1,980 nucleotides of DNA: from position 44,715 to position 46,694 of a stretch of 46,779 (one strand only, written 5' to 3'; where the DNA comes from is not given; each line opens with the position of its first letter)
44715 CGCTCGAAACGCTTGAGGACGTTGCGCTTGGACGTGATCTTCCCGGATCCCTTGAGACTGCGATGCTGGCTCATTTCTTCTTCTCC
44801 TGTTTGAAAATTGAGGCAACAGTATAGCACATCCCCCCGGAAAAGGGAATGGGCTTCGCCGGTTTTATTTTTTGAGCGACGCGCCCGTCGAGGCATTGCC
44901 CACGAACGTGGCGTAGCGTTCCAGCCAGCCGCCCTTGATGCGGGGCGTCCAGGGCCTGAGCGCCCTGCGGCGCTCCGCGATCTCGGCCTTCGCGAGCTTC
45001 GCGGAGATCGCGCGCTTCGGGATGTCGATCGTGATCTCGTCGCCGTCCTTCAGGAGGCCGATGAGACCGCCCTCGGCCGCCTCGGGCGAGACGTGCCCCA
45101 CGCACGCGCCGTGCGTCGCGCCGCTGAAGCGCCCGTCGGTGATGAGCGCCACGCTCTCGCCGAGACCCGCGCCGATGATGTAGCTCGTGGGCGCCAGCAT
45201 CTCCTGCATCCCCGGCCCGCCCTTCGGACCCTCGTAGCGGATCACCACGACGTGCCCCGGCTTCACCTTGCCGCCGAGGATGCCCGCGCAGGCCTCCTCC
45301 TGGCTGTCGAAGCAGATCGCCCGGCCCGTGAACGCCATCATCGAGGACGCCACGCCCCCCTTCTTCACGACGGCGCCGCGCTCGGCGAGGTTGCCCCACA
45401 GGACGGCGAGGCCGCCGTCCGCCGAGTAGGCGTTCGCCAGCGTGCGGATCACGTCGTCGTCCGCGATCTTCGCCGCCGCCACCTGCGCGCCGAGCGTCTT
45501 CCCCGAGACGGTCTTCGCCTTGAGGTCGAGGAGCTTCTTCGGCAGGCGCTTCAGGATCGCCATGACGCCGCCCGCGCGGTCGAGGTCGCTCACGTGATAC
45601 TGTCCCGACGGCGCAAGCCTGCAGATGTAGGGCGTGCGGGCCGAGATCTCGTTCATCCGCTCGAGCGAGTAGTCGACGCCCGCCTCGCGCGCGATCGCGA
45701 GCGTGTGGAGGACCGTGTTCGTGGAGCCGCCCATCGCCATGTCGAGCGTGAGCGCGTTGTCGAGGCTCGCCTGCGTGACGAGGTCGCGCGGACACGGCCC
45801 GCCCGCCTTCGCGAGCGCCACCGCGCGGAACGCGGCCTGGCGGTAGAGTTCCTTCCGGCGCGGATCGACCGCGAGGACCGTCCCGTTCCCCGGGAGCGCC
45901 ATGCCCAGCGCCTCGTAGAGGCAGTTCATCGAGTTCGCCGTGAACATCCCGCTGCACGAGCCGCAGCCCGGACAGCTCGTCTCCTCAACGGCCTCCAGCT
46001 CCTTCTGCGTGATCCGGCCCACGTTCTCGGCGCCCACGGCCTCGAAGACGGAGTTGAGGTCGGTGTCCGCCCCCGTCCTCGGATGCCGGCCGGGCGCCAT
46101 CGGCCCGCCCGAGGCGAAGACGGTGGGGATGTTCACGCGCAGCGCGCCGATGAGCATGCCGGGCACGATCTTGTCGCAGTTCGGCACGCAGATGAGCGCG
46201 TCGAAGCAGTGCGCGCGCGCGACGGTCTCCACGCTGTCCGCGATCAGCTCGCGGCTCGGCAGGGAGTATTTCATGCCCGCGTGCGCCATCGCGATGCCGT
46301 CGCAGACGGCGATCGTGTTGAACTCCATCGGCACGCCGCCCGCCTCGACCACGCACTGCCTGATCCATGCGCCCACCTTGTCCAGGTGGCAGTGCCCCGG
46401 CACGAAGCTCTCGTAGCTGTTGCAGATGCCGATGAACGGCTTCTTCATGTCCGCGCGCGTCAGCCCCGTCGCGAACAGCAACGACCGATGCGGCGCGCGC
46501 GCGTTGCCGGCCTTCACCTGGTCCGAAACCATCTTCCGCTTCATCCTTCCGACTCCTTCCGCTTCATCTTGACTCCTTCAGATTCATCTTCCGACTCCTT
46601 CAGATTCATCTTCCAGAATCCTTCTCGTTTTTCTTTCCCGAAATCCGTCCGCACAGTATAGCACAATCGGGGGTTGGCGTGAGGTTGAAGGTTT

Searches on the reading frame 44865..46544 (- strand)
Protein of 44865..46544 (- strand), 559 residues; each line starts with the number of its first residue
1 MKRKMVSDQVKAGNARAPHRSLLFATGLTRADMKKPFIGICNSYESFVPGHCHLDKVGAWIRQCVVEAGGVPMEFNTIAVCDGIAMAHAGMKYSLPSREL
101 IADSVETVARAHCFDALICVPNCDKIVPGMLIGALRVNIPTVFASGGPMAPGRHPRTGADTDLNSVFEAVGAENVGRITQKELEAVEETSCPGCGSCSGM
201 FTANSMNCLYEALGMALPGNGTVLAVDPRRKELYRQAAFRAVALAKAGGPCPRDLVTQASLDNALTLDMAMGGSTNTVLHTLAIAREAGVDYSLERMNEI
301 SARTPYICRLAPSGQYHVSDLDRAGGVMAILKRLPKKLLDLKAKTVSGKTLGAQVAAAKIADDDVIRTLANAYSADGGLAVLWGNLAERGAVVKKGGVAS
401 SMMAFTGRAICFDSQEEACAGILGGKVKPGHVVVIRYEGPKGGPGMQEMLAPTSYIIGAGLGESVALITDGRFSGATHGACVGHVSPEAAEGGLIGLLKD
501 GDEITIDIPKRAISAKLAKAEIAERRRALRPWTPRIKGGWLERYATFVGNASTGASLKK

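Call 79: search_protein_families(library=pfam, max_evalue=0.001, proteins=[window:44865-46544:-])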
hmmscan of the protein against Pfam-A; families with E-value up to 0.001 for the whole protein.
window:44865-46544:- (559 aa): 2 families
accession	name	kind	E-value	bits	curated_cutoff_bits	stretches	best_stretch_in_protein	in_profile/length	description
PF00920.27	ILVD_EDD_N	-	3.4e-131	437.6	27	1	35-352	1-314/316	Dihydroxy-acid/6-phosphogluconate dehydratase N-terminal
PF24877.1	ILV_EDD_C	-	1.7e-75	253.1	27.7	1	364-555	1-191/191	Dihydroxy-acid/6-phosphogluconate dehydratase C-terminal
